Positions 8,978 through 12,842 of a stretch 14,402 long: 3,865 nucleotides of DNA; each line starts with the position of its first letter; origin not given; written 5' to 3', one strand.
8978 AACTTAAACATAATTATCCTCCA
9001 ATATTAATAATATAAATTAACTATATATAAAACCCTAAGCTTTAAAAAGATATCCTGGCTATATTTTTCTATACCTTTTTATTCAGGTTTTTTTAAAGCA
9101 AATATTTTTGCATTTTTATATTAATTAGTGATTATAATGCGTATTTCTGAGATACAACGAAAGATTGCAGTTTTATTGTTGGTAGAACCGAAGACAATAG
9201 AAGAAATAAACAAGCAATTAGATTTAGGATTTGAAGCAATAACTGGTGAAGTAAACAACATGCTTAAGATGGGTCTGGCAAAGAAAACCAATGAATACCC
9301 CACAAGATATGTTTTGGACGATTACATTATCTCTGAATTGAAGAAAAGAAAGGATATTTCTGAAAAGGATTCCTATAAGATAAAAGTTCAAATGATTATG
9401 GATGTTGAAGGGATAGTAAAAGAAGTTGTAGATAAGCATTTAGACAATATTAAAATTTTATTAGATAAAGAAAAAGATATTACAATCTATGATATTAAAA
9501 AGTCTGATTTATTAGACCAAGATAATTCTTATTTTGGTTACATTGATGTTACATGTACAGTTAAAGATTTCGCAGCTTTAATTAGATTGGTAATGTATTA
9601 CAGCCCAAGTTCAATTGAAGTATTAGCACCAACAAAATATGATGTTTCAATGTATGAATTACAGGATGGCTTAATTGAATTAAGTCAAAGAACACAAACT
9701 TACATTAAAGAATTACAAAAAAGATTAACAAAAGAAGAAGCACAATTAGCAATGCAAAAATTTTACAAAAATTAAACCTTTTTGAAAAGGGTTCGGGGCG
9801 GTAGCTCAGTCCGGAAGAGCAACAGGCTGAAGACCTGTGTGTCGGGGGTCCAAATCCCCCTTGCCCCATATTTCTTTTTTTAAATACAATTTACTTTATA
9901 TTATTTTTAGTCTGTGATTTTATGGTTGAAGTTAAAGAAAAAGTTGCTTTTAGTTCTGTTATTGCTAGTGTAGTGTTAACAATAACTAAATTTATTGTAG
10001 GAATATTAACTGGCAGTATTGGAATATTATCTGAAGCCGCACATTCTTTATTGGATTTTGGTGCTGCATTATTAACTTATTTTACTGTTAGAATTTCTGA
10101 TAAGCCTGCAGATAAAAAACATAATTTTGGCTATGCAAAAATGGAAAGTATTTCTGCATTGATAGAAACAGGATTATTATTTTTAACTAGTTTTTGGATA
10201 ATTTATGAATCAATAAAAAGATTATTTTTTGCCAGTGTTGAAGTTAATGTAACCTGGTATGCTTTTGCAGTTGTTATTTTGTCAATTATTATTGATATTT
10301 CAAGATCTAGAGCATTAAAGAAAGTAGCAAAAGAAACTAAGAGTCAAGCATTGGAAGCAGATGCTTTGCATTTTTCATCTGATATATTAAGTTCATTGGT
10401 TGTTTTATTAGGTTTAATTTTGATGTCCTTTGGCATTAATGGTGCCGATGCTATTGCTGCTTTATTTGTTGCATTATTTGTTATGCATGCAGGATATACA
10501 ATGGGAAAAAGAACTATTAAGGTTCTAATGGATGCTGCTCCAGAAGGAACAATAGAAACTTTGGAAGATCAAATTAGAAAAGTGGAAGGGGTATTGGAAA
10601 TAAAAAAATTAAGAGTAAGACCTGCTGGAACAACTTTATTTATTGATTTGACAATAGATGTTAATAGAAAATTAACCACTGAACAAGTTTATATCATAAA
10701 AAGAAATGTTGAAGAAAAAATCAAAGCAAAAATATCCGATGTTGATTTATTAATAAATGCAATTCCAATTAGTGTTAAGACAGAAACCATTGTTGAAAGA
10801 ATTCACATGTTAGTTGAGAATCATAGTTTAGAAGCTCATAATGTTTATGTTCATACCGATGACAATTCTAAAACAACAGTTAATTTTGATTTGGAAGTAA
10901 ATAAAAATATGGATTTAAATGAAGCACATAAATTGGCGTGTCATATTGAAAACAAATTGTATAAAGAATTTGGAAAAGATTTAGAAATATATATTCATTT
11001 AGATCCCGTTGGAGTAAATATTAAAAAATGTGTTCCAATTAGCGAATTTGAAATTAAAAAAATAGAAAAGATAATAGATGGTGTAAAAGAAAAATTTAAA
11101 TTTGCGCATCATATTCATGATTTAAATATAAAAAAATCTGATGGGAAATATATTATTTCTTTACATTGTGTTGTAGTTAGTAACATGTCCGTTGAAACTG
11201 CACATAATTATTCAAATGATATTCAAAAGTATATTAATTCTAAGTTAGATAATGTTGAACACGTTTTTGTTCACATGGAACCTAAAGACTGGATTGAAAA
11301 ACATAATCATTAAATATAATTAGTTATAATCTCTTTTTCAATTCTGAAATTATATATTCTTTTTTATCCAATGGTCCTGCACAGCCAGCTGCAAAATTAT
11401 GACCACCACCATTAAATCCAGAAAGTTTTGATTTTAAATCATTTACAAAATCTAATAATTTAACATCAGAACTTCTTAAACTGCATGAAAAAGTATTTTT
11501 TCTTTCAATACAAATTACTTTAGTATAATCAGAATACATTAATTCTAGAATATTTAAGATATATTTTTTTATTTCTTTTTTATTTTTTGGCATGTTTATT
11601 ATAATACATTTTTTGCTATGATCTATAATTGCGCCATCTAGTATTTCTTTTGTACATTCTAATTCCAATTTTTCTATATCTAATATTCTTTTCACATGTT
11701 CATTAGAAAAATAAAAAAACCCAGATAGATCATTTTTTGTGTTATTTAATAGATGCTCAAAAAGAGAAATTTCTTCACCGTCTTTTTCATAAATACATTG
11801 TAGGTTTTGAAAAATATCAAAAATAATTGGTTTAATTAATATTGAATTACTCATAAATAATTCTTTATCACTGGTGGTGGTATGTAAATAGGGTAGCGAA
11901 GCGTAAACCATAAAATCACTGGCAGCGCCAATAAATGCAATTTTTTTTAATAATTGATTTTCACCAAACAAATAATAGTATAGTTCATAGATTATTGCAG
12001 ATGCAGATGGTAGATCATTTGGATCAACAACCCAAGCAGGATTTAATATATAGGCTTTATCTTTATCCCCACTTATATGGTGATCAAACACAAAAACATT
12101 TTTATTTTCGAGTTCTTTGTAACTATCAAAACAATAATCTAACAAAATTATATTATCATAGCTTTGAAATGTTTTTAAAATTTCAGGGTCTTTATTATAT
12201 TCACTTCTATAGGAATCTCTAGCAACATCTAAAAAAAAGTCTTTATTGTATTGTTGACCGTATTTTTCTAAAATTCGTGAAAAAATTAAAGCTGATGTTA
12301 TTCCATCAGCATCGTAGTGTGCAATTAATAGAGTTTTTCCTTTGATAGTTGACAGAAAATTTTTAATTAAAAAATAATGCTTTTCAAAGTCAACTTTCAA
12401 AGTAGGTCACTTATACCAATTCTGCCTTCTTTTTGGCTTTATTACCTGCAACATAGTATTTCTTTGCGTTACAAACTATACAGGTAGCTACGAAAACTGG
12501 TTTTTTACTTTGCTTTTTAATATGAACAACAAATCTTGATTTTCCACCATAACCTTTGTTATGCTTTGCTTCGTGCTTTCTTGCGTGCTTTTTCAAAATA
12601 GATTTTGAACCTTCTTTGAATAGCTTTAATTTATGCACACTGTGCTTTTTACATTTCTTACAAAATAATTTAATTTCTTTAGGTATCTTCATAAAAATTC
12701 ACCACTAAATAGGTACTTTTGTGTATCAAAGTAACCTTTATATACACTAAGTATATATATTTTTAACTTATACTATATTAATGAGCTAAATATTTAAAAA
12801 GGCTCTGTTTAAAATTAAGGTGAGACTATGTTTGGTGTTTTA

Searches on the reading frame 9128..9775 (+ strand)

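Call 5: search_protein_families(library=pfam, proteins=[window:9128-9775:+], max_evalue=0.01)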
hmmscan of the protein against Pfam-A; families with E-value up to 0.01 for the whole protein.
window:9128-9775:+ (215 aa): 1 family
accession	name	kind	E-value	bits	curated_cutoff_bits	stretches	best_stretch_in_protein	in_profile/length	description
PF01978.25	TrmB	-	0.0073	16.6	25.6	0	15-62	16-63/68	Sugar-specific transcriptional regulator TrmB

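Call 7: search_protein_families(library=ncbifam, proteins=[window:9128-9775:+], max_evalue=0.01)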
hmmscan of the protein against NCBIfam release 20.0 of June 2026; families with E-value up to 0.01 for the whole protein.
window:9128-9775:+ (215 aa): 0 families

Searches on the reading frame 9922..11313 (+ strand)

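Call 5: search_protein_families(library=pfam, proteins=[window:9922-11313:+], max_evalue=0.01)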
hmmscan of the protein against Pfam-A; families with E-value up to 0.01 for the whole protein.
window:9922-11313:+ (463 aa): 3 families
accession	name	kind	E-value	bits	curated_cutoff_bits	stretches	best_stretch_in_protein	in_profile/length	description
PF01545.26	Cation_efflux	-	1.5e-45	155.8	26.6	1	11-203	3-198/198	Cation efflux family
PF16916.11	ZT_dimer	-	9.9e-36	122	26.7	3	375-454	3-77/78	Dimerisation domain of Zinc Transporter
PF00521.26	DNA_topoisoIV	-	0.0016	17.8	31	1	252-337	194-279/432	DNA gyrase/topoisomerase IV, subunit A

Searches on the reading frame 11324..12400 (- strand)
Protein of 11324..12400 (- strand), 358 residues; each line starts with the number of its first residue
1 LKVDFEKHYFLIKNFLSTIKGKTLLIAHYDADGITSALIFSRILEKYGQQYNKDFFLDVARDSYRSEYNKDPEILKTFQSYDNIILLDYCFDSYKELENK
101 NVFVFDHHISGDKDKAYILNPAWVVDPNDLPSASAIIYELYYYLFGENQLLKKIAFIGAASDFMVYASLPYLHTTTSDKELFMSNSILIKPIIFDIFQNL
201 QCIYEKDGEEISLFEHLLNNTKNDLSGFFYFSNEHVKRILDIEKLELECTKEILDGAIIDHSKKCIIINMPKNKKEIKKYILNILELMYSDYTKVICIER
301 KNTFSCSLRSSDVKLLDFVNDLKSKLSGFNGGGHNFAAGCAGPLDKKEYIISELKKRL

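Call 7: search_protein_families(library=ncbifam, proteins=[window:11324-12400:-], max_evalue=0.01)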
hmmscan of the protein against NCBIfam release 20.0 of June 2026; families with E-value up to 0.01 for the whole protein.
window:11324-12400:- (358 aa): 5 families
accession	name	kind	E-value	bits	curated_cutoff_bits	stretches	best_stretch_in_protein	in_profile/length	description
NF053576.1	RecJ_archaeal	equivalog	9.3e-18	64.3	360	1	23-164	14-151/452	RecJ family nuclease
TIGR00644.1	recJ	equivalog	3.9e-12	45.2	396.9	2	22-122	56-160/546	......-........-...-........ exonuclease RecJ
NF040701.1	RecJ_Meth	equivalog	7.1e-11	41.5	550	1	22-162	9-147/449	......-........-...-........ exonuclease RecJ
NF053575.1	GAN_nuclease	exception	4e-06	25.7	850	1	24-163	28-167/467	GINS-associated RecJ family nuclease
NF003877.0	PRK05427.1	equivalog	0.0046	16.4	283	1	30-156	13-139/308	manganese-dependent inorganic pyrophosphatase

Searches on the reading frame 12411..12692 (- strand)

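Call 7: search_protein_families(library=ncbifam, proteins=[window:12411-12692:-], max_evalue=0.01)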
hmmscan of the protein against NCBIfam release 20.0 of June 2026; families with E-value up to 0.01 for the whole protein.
window:12411-12692:- (93 aa): 2 families
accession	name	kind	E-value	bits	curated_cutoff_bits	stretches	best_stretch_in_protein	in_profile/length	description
NF004425.0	PRK05767.1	equivalog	1.7e-14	54.3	87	1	1-92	1-90/92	50S ribosomal protein L44e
NF001764.0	PRK00504.1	subfamily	0.00076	19.8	40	0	6-21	32-47/50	50S ribosomal protein L33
